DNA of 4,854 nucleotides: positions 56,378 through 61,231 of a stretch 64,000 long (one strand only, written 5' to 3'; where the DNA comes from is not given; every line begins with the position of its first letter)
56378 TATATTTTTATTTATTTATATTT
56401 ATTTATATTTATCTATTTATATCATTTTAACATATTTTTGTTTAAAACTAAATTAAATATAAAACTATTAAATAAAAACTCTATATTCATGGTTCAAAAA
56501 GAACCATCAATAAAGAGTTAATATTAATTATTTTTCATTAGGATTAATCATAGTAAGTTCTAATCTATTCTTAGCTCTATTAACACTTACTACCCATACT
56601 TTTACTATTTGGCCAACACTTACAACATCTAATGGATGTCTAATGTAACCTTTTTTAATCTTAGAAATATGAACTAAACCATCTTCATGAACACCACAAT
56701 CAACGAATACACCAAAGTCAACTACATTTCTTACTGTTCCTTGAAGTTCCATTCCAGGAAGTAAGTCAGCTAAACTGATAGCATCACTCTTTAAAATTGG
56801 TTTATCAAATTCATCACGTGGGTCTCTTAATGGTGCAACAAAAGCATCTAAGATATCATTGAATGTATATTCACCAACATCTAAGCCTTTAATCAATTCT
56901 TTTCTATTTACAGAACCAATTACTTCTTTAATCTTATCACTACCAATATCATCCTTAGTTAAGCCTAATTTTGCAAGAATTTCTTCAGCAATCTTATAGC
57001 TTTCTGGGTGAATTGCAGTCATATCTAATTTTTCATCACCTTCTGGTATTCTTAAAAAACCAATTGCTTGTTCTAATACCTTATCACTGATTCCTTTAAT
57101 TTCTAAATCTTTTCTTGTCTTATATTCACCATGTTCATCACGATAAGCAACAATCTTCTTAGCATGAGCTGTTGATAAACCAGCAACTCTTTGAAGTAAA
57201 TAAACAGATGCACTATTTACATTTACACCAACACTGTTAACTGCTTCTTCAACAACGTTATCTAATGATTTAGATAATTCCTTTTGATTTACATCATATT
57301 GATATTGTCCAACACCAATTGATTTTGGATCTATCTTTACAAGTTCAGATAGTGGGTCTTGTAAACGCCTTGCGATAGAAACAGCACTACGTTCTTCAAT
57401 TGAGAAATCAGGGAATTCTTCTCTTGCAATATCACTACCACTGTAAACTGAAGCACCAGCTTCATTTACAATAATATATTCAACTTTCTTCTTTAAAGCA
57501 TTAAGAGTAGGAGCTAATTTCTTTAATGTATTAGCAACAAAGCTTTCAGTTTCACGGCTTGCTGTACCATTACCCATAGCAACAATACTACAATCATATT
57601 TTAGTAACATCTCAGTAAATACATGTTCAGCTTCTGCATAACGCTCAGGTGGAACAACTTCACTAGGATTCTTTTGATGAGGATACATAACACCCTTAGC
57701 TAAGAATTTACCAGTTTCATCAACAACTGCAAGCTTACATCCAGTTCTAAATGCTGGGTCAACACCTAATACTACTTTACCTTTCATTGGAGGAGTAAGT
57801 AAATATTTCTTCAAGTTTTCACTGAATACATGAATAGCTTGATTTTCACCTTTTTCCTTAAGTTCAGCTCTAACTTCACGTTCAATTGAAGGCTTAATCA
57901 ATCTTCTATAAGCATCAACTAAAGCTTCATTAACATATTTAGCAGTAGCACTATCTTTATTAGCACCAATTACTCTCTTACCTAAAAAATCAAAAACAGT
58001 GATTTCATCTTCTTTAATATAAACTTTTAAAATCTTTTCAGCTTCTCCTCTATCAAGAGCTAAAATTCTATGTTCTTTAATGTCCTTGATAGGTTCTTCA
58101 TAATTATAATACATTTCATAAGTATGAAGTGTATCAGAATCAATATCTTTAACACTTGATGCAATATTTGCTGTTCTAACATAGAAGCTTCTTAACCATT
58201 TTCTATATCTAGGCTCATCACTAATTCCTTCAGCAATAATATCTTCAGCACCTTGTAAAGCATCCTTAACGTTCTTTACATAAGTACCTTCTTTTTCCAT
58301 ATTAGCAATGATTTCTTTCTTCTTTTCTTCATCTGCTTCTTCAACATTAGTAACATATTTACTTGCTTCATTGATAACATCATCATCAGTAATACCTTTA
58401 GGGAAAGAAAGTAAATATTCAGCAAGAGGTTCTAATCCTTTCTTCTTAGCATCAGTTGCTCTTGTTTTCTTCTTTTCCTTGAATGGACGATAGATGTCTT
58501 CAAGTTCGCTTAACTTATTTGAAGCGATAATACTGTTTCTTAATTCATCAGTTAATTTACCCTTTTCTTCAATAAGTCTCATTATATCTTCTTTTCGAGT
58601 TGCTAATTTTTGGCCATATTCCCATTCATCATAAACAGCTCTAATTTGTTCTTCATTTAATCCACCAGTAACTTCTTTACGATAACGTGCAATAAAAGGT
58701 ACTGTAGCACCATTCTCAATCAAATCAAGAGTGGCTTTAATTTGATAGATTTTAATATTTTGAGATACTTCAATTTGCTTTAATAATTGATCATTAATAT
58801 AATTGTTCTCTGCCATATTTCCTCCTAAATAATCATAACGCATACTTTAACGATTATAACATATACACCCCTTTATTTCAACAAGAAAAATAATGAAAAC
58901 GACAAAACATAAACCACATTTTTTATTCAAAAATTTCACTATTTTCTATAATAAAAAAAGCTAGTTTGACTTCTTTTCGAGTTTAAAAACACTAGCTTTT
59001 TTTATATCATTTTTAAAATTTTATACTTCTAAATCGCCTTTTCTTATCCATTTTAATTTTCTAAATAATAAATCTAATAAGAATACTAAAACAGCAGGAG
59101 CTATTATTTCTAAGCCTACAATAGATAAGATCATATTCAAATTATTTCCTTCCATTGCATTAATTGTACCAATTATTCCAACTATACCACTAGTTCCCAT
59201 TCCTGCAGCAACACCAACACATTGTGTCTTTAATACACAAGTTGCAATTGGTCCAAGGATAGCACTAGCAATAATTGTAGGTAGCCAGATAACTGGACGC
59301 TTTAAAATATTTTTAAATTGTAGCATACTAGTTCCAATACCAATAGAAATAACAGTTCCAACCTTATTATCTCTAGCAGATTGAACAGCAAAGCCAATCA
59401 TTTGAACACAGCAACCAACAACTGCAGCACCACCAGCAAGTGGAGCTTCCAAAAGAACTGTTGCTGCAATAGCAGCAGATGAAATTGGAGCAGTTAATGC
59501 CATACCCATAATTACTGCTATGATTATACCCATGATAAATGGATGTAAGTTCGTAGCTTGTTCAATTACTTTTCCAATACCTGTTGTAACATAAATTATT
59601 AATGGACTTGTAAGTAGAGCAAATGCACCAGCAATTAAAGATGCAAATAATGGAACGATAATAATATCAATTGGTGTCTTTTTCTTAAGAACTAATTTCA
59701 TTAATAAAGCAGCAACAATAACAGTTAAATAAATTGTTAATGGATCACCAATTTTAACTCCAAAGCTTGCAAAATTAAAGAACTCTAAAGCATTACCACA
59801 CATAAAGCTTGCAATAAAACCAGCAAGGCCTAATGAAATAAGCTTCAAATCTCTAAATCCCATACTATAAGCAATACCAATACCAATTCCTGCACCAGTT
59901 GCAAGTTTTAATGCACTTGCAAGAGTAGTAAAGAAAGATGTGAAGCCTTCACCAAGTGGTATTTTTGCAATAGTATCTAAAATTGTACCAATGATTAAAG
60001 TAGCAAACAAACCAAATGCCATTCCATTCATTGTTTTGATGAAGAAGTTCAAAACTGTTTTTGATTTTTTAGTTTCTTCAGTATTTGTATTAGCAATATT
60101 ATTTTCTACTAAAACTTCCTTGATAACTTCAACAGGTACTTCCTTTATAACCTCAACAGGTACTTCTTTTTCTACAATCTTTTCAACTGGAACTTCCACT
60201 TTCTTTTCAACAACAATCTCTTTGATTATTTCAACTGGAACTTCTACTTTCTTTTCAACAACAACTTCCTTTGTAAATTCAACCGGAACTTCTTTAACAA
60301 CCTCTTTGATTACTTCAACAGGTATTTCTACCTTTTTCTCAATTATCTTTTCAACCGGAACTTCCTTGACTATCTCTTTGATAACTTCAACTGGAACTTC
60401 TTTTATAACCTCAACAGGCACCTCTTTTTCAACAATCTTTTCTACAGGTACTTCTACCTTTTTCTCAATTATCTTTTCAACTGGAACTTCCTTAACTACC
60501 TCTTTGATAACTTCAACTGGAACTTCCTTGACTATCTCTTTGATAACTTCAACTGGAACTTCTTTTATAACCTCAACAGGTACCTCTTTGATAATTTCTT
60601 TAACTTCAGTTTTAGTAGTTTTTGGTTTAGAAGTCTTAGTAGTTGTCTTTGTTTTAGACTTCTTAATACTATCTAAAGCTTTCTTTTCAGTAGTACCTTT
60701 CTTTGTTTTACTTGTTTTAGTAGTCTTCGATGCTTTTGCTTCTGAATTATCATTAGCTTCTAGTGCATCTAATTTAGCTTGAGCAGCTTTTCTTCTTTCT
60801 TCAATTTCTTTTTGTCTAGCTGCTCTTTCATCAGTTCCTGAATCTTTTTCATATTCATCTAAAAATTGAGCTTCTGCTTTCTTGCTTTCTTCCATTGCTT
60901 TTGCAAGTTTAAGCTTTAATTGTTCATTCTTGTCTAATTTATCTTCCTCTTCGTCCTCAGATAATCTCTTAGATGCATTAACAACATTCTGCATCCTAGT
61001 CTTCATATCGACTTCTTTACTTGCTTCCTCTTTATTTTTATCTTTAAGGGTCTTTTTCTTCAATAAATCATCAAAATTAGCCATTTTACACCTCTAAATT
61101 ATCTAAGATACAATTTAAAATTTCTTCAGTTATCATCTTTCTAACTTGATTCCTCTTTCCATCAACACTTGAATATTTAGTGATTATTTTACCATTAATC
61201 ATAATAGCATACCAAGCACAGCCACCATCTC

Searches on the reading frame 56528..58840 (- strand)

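Call 68: search_protein_families(library=pfam, proteins=[window:56528-58840:-], max_evalue=0.00001)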
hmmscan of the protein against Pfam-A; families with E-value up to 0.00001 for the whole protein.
window:56528-58840:- (770 aa): 8 families
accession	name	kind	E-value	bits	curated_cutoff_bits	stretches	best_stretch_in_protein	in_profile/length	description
PF16921.10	Tex_YqgF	-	5.3e-49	166.3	27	1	355-494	1-126/126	Tex protein YqgF-like domain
PF09371.15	Tex_N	-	7.8e-25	86.8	32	1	18-91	2-75/75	Tex-like protein N-terminal domain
PF22706.1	Tex_central_region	-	8.8e-24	84.9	27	1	181-339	13-178/178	Tex central region-like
PF12836.13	HHH_3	-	1.5e-21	76.7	27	1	534-597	1-65/65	Helix-hairpin-helix motif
PF17674.7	HHH_9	-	1.6e-17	64.6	23.1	1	604-675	2-70/70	HHH domain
PF00575.29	S1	-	8.3e-13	49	22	1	696-764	5-73/74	S1 RNA binding domain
PF23459.1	S1_RRP5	-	1.6e-09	38.6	27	1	693-762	1-70/72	RRP5 S1 domain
PF14639.11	YqgF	-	3.7e-07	30.5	35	1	409-501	56-147/150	Holliday-junction resolvase-like of SPT6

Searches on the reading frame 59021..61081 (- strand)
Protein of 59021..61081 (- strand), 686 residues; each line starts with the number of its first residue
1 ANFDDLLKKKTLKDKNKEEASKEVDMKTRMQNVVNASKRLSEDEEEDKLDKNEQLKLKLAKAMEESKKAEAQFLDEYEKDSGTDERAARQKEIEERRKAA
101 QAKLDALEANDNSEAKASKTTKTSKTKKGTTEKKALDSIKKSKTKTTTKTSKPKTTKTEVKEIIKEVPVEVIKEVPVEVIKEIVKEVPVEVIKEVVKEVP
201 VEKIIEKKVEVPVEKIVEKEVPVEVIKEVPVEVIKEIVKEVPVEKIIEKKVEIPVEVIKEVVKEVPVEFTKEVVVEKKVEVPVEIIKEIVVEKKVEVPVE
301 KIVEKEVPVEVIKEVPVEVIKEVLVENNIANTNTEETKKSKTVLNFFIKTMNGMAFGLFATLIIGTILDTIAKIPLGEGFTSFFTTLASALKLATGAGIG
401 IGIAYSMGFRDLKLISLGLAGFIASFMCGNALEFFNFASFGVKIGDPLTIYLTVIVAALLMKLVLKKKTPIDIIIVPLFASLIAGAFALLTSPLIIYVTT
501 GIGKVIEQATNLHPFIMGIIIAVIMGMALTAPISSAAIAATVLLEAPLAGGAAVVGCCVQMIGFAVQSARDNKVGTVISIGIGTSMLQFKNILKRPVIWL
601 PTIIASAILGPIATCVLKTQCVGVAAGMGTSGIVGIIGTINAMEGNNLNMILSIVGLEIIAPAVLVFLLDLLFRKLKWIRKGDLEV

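Call 68: search_protein_families(library=pfam, proteins=[window:59021-61081:-], max_evalue=0.00001)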
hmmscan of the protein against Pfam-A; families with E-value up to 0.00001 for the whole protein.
window:59021-61081:- (686 aa): 1 family
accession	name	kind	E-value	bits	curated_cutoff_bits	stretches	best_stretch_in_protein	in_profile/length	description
PF13303.11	PTS_EIIC_2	-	4.7e-85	286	28.9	1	348-685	1-326/327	Phosphotransferase system, EIIC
